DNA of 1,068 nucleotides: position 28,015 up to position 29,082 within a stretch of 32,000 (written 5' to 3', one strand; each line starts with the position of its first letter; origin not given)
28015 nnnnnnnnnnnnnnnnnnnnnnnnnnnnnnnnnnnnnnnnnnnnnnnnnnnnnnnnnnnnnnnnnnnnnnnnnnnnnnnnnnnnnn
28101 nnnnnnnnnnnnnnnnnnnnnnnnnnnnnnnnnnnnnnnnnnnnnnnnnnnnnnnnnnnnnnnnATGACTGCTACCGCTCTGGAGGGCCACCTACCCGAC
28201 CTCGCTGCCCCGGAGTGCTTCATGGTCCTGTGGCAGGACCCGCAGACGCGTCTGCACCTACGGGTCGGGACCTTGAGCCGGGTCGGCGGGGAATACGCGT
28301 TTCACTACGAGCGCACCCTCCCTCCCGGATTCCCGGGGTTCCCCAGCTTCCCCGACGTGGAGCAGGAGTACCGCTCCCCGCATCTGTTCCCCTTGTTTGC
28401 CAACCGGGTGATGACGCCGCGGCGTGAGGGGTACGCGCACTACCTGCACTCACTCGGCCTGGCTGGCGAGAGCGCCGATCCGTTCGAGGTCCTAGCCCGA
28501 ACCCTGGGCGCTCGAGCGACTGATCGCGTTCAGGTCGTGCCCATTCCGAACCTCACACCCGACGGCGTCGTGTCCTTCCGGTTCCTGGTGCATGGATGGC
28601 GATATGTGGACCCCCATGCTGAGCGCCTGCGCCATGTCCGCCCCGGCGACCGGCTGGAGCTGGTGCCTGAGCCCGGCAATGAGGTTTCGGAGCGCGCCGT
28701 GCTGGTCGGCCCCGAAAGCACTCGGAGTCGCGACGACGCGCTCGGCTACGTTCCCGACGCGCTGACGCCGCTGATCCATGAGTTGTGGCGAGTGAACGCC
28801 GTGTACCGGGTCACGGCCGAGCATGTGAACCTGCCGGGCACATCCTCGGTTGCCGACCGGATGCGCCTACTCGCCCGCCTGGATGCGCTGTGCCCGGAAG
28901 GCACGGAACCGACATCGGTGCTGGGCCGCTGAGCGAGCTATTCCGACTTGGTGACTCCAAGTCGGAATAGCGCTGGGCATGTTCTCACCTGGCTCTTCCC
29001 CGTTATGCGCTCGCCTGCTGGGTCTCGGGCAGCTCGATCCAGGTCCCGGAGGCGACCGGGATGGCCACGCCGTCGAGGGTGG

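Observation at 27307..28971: Split HipA-type kinase plus HipS-like/HIRAN fusion inserted antisense inside the BREX locus: candidate undescribed abortive-infection module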

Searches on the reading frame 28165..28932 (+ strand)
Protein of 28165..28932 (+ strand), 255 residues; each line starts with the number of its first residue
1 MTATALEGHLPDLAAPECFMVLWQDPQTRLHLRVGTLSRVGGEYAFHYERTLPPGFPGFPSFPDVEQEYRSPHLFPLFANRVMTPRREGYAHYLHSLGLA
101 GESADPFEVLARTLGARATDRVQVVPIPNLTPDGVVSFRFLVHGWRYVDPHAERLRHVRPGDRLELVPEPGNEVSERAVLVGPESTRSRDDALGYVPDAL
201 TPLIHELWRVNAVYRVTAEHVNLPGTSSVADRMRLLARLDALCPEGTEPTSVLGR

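Call 7: search_protein_families(library=pfam, proteins=[window:28165-28929:+], max_evalue=1)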
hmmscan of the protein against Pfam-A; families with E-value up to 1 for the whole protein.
window:28165-28929:+ (255 aa): 3 families
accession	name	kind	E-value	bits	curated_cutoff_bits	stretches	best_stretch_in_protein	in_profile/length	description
PF08797.16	HIRAN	-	2.1e-05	24.7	24.7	1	137-211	3-69/96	HIRAN domain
PF13657.11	Couple_hipA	-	0.0039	18.1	22.5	1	33-113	9-88/99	HipA N-terminal domain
PF09931.15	Phage_phiJL001_Gp84_N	-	0.32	11.6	26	1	3-40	80-118/160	Baseplate hub protein, N-terminal attachment domain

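Call 8: search_protein_families(library=ncbifam, proteins=[window:28165-28929:+], max_evalue=1)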
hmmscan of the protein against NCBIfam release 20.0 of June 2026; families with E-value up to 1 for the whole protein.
window:28165-28929:+ (255 aa): 0 families

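Call 9: search_protein_families(library=padloc, proteins=[window:28165-28929:+], max_evalue=1)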
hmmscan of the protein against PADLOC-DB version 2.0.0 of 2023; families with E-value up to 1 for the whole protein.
window:28165-28929:+ (255 aa): 7 families
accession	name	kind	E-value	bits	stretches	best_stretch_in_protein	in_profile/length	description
PDLC04347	PDC-M03B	-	3.2e-66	221.4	1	19-250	7-234/245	-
PDLC04348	PDC-M03B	-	8.9e-44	148.1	1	19-247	7-234/248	-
PDLC04346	PDC-M03B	-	8.8e-35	118.6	1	61-251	6-197/262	-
PDLC04352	PDC-M03B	-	1.2e-32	111.4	1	16-224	5-215/250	-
PDLC04349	PDC-M03B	-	1.4e-26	91.5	1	19-222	10-214/232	-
PDLC04351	PDC-M03B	-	4.1e-22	76.9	1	19-216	8-207/255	-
PDLC04350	PDC-M03B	-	2.4e-14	51.3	1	71-249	61-232/280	-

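Call 26: find_encoding_contigs(protein=window:28165-28932:+, flank=10000, max_places=6)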
Protein window:28165-28932:+ (255 aa): 4 contigs read that carry it; 2 places shown.
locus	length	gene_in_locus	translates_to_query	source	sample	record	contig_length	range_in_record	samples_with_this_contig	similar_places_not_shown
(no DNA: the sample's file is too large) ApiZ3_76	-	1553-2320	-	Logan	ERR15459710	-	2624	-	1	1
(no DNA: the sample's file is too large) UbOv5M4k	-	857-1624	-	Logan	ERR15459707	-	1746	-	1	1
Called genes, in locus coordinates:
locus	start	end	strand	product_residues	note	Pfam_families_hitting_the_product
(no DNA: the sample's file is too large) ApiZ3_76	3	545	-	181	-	?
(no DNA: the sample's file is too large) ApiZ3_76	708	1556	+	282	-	PF07804:HipA_C (weak)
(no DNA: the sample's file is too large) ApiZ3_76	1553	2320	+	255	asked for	PF08797:HIRAN (weak)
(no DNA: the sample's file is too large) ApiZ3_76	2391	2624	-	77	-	?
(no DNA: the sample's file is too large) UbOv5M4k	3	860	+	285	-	?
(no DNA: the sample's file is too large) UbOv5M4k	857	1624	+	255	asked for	PF08797:HIRAN (weak)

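Call 27: find_homologous_proteins(query=window:28165-28929:+, max_evalue=0.001)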
Query window:28165-28929:+ (255 aa): 78 proteins with E <= 0.001 among 2854 candidates.
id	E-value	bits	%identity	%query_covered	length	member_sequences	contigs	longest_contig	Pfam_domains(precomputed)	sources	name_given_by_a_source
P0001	3.5e-170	582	100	100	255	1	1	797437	PF08797.17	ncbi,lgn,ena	-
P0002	1.5e-147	508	88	100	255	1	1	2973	PF08797.17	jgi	jgi:hypothetical protein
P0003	4.5e-140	484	85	100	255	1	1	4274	-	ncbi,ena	-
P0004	1.1e-84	302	59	95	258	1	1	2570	PF08797.17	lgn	-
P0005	1.2e-83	299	57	100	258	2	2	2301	PF08797.17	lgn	-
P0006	1.9e-81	291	55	100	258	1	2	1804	PF08797.17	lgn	-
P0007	5.5e-73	264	53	99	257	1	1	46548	PF08797.17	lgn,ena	-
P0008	3.0e-72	261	53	100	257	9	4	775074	PF08797.17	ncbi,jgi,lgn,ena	jgi:hypothetical protein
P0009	5.9e-71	257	54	99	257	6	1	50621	-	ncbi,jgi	-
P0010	7.3e-71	257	52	99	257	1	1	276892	-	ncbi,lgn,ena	-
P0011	1.4e-70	256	53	96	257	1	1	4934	PF08797.17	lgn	-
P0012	9.4e-70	253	53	99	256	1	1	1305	PF08797.17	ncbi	-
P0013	1.2e-69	253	53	99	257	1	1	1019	PF08797.17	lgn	-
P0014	1.5e-68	249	53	100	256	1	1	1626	PF08797.17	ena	-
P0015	7.1e-68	247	52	99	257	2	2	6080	PF08797.17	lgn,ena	-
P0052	9.1e-55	204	48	87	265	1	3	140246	PF08797.17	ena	-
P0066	5.5e-37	146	41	92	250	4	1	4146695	PF08797.17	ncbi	-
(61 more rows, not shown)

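Call 29: find_related_loci(query=A1, collection=genome_contigs, flank=10000)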
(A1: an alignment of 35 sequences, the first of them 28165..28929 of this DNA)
Query A1 (255 aa) in genome_contigs; peptide patterns used: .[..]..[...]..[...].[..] (x = any residue, [..] = any of these).
195 stretches matched a pattern; 132 encode a relative of the query (tblastn E <= 1e-3); the best 80 are kept; 80 distinct loci.
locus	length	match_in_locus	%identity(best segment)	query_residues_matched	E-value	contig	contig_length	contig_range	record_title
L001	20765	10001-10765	53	1-253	2e-75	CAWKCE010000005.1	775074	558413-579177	MAG: uncultured Actinomycetota bacterium isolate MFD09779.bin.1.86 genome assembly, contig: contig_34787, whole genome s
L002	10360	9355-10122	53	1-254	2e-75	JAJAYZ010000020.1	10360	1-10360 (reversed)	MAG: Actinomycetes bacterium isolate CAN_BIN24 c_000000039937, whole genome shotgun sequence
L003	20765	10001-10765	54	1-253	7e-75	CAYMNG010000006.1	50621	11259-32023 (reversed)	MAG TPA_asm: uncultured Bifidobacteriaceae bacterium isolate SRP263991_co5_26 genome assembly, contig: NODE_1439_length_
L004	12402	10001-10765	52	1-253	3e-74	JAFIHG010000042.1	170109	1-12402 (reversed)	MAG: Candidatus Nanopelagicales bacterium isolate HJP_bin4 k141_168411, whole genome shotgun sequence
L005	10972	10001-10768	52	1-254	2e-73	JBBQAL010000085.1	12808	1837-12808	MAG: Candidatus Nanopelagicales bacterium isolate Co_metawrap_1463 Cmw_1463_k141_19864713_length_12808_cov_11.9965, whol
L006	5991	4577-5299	53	12-251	6e-67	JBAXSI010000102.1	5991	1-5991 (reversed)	MAG: Actinomycetes bacterium isolate ELA605 MAG605_102, whole genome shotgun sequence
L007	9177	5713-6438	52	13-253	2e-65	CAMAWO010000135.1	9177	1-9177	MAG: Bifidobacterium breve isolate MaH-09apr19-236 genome assembly, contig: MaH-09apr19-C18911, whole genome shotgun seq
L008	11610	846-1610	49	1-255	8e-62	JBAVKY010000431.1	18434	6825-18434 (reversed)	MAG: Propionicimonas sp. isolate MFD03980_ilm_asm_bin6 k127_105979, whole genome shotgun sequence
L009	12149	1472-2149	43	23-251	1e-42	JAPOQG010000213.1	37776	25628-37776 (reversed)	MAG: Acidimicrobiaceae bacterium isolate APA_bin_7 c_000000054692, whole genome shotgun sequence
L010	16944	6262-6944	52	18-242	8e-46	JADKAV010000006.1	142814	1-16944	MAG: Micrococcales bacterium isolate Mari_18-Q3-R65-66_BATAC.348 tig00007909-10-1437170, whole genome shotgun sequence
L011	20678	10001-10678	43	23-251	1e-40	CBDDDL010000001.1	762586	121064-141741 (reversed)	MAG: Candidatus Poriferisodalis sp. isolate 73964222-c0af-4b42-b62a-479d994b16b6 genome assembly, contig: contig_1, whol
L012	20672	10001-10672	42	23-249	1e-40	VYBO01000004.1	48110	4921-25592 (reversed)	MAG: Acidimicrobiaceae bacterium isolate SB0673_bin_3 NODE_183_length_48110_cov_75.846717, whole genome shotgun sequence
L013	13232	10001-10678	43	23-251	5e-41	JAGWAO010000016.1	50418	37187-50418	MAG: Acidimicrobiia bacterium isolate 277c_9 scaffold_1723, whole genome shotgun sequence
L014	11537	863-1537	42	23-251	4e-40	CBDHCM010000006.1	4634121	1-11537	MAG: Candidatus Aldehydirespirator sp. isolate 36171f10-6b1c-407a-8267-17b84cd7c53a genome assembly, contig: chromosome_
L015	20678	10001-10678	41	23-251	8e-40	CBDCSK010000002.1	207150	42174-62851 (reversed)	MAG: Candidatus Aldehydirespirator sp. isolate 158ad01d-a0e1-4362-9a4e-647a92b6262f genome assembly, contig: contig_2, w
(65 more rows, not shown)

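Call 30: search_solved_structures(query=A1, max_evalue=10, show_alignments=3)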
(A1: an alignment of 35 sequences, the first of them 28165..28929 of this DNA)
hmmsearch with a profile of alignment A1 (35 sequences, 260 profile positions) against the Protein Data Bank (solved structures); distinct sequences matched with E-value up to 10: 9.
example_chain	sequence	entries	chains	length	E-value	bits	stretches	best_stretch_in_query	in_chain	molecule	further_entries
3k2y_A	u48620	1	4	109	2.4e-06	30.2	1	143-222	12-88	uncharacterized protein lp_0118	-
7czo_A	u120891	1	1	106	0.0048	19.4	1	33-82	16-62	Uncharacterized protein HI_0666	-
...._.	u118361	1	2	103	0.015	17.8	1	32-81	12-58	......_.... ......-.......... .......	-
7ab4_B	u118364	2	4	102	0.015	17.7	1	32-81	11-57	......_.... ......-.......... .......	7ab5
2mzn_A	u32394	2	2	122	0.035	16.6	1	159-213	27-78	Helicase-like transcription factor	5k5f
5bnh_A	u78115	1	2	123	0.036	16.5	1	159-213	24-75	Helicase-like transcription factor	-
4xzf_A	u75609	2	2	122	0.037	16.5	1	159-213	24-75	Helicase-like transcription factor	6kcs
4s0n_A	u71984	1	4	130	0.04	16.4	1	159-213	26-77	Helicase-like transcription factor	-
4xzg_A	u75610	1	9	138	0.049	16.1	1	159-213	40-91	Helicase-like transcription factor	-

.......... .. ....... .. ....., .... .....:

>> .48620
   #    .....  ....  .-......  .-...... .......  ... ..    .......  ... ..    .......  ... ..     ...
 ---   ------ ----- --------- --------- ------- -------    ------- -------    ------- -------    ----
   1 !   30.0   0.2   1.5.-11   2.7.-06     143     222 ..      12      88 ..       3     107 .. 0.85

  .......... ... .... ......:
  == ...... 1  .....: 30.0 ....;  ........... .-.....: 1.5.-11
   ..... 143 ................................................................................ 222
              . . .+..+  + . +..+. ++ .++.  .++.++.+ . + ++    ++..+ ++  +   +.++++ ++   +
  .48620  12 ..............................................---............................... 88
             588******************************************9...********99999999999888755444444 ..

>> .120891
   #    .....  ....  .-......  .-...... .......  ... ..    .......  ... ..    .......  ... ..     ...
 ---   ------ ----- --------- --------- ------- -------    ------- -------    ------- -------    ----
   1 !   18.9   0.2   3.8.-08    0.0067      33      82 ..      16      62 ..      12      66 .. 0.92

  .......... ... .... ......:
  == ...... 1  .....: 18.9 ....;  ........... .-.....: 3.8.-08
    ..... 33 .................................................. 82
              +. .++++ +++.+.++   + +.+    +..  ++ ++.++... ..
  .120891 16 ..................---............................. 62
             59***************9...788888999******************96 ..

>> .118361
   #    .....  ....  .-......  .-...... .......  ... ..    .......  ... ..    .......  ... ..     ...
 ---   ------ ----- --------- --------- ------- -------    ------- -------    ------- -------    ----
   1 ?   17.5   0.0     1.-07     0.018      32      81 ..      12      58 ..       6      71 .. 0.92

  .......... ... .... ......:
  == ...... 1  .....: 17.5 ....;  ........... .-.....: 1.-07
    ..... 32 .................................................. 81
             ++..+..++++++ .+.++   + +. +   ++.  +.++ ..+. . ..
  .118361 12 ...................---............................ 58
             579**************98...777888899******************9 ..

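Call 32: find_encoding_contigs(protein=P0003, flank=10000, max_places=3)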
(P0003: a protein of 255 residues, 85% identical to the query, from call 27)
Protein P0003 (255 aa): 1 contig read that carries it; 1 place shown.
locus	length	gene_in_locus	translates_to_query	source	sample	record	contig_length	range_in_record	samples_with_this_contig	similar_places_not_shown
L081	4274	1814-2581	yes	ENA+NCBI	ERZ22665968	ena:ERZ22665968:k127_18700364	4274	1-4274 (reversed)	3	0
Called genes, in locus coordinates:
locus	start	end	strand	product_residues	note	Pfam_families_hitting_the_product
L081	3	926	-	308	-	?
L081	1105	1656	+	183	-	-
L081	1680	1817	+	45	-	-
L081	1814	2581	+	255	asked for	-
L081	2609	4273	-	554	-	?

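Call 33: find_encoding_contigs(protein=P0002, flank=10000, max_places=3)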
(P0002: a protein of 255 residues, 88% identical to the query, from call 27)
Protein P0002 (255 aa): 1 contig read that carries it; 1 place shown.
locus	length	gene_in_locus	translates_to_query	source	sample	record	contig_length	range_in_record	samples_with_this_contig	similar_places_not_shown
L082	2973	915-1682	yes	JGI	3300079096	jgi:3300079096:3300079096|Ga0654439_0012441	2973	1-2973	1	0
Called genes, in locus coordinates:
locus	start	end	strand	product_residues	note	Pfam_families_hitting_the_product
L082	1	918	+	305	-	?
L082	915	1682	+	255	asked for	PF08797:HIRAN (weak)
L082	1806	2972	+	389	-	?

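Call 34: find_encoding_contigs(protein=P0008, flank=10000, max_places=4)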
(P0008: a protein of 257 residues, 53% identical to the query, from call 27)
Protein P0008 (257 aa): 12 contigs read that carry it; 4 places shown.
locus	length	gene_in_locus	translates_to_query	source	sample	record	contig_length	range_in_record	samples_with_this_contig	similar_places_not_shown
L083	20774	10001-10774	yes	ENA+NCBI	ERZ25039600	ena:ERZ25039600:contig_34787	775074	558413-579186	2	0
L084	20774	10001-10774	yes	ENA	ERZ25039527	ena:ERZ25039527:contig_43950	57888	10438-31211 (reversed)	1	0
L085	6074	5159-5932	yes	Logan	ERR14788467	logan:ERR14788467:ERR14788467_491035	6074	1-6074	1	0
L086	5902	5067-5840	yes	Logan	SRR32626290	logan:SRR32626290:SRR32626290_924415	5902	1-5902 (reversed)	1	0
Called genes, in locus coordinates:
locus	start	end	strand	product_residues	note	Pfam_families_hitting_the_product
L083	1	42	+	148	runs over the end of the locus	PF10604:Polyketide_cyc2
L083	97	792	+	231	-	-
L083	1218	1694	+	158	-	-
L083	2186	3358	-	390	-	PF03724:META (weak)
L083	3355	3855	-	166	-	PF04542:Sigma70_r2, PF08281:Sigma70_r4_2, PF04545:Sigma70_r4, PF13384:HTH_23 (faint)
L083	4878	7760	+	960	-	PF08751:TrwC, PF13604:AAA_30, PF01443:Viral_helicase1 (faint), PF13245:AAA_19, PF18335:SH3_13 (weak)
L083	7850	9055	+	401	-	PF14659:Phage_int_SAM_3 (weak), PF00589:Phage_integrase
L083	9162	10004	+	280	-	PF07804:HipA_C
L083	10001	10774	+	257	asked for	PF08797:HIRAN (weak)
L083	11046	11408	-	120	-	PF04237:YjbR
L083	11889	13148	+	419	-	PF07690:MFS_1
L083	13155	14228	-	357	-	PF01594:AI-2E_transport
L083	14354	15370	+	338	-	PF01544:CorA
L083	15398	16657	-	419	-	PF02353:CMAS, PF13489:Methyltransf_23, PF08241:Methyltransf_11, PF08242:Methyltransf_12, PF13649:Methyltransf_25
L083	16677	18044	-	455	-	PF01565:FAD_binding_4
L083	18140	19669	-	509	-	PF00015:MCPsignal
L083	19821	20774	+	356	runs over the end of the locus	PF07885:Ion_trans_2, PF02254:TrkA_N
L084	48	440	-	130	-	PF04542:Sigma70_r2 (weak)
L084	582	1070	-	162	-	-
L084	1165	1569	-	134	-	-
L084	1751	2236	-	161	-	-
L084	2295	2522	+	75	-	-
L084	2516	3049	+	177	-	-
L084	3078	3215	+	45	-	-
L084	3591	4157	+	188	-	-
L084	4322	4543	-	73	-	PF12728:HTH_17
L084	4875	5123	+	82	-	PF08751:TrwC (weak)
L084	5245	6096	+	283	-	PF08751:TrwC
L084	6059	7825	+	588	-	PF13245:AAA_19, PF13604:AAA_30, PF01443:Viral_helicase1 (faint), PF22232:TraI_hel_assoc_N (weak), PF18335:SH3_13 (weak)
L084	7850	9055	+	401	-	PF14659:Phage_int_SAM_3 (weak), PF00589:Phage_integrase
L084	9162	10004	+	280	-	PF07804:HipA_C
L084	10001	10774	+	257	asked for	PF08797:HIRAN (weak)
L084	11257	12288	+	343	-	PF01544:CorA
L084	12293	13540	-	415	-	PF02353:CMAS, PF13489:Methyltransf_23, PF08241:Methyltransf_11, PF08242:Methyltransf_12, PF13649:Methyltransf_25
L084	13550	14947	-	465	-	PF01565:FAD_binding_4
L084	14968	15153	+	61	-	-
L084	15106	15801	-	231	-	PF00015:MCPsignal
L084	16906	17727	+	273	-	PF01019:G_glu_transpept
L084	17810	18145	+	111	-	PF01019:G_glu_transpept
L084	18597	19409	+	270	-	PF08545:ACP_syn_III, PF08541:ACP_syn_III_C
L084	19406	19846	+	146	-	PF00561:Abhydrolase_1, PF12697:Abhydrolase_6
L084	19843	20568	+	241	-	PF00561:Abhydrolase_1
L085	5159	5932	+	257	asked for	PF08797:HIRAN (weak)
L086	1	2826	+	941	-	?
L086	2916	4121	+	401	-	PF14659:Phage_int_SAM_3 (weak), PF00589:Phage_integrase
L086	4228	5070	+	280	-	PF07804:HipA_C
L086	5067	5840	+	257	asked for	PF08797:HIRAN (weak)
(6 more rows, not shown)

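Call 53: predict_structure(alignment_id=A1)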
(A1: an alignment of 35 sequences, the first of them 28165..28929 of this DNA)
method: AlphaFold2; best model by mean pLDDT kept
length: 255 residues; sequences in the alignment: 35
mean_pLDDT: 90.6   pTM: 0.87
mean pLDDT of the five models: 90.6, 90.2, 89.8, 89.2, 87.1
residues with pLDDT >= 90: 180; 70-90: 65; 50-70: 9; < 50: 1
segments of 3 or more residues with pLDDT < 50: none
pLDDT, mean of each block of 10 residues (from residue 1): 66 89 93 95 95 94 96 95 88 89 90 87 93 92 92 94 96 93 94 95 96 95 77 91 89 76
secondary structure, 60 per line:
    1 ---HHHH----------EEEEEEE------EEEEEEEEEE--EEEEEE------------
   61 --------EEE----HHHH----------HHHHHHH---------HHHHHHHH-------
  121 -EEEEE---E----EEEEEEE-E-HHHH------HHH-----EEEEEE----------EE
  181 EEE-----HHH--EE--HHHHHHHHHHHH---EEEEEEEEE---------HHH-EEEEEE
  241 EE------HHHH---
elements in order: H4-7 E18-24 E31-40 E43-48 E69-71 H76-79 H90-96 H106-113 E122-126 E135-141 H145-148 E163-168 E179-183 H198-209 E213-221 E235-242 H249-252

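Call 57: fold_search(model_id=the predicted structure, library=pdb)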
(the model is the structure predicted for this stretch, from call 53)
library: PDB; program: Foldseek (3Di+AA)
matches with E <= 10: 427; with E <= 0.001: 16
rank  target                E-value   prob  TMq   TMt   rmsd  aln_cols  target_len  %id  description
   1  4xzg_A                2.5e-05  1.00  0.33  0.64   4.4       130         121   15  Crystal structure of HIRAN domain of human HLTF (released 2015-04-15)
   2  4s0n_B                3.0e-05  1.00  0.31  0.60   4.2       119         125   14  Crystal Structure of HLTF HIRAN Domain bound to DNA (released 2015-05-27)
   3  4xzg_H                5.2e-05  1.00  0.30  0.59   5.4       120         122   16  Crystal structure of HIRAN domain of human HLTF (released 2015-04-15)
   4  6kcs_A                5.6e-05  1.00  0.31  0.62   4.5       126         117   16  Crystal structure of HIRAN domain of HLTF in complex with duplex DNA (released 2020-06-10)
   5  4s0n_C                5.9e-05  1.00  0.31  0.60   5.5       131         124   15  Crystal Structure of HLTF HIRAN Domain bound to DNA (released 2015-05-27)
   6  3k2y_B                6.3e-05  1.00  0.33  0.74   4.5       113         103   22  Crystal structure of protein lp_0118 from Lactobacillus plantarum,northeast structural genomics consortium target LpR9 (released 2009-11-17)
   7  4s0n_D                6.3e-05  1.00  0.32  0.61   5.0       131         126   15  Crystal Structure of HLTF HIRAN Domain bound to DNA (released 2015-05-27)
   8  4xzg_G                6.3e-05  1.00  0.32  0.60   5.5       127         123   15  Crystal structure of HIRAN domain of human HLTF (released 2015-04-15)
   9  4xzg_C                6.7e-05  1.00  0.31  0.60   5.0       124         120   16  Crystal structure of HIRAN domain of human HLTF (released 2015-04-15)
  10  4xzg_F                6.7e-05  1.00  0.32  0.61   5.2       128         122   16  Crystal structure of HIRAN domain of human HLTF (released 2015-04-15)
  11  3k2y_D                1.0e-04  1.00  0.33  0.76   3.4       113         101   23  Crystal structure of protein lp_0118 from Lactobacillus plantarum,northeast structural genomics consortium target LpR9 (released 2009-11-17)
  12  5bnh_A                1.0e-04  1.00  0.29  0.56   4.2       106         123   15  Crystal structure of the HLTF HIRAN domain with a ssDNA fragment (released 2016-05-25)
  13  3k2y_C                1.2e-04  1.00  0.33  0.74   3.6       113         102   23  Crystal structure of protein lp_0118 from Lactobacillus plantarum,northeast structural genomics consortium target LpR9 (released 2009-11-17)
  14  4s0n_A                1.8e-04  1.00  0.31  0.61   4.3       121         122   16  Crystal Structure of HLTF HIRAN Domain bound to DNA (released 2015-05-27)
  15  3k2y_A                1.9e-04  1.00  0.30  0.67   4.8       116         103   22  Crystal structure of protein lp_0118 from Lactobacillus plantarum,northeast structural genomics consortium target LpR9 (released 2009-11-17)
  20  7czo                  7.2e-03  1.00  0.27  0.58   6.1       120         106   22  N-terminal domain of HipA toxin (released 2021-09-29)
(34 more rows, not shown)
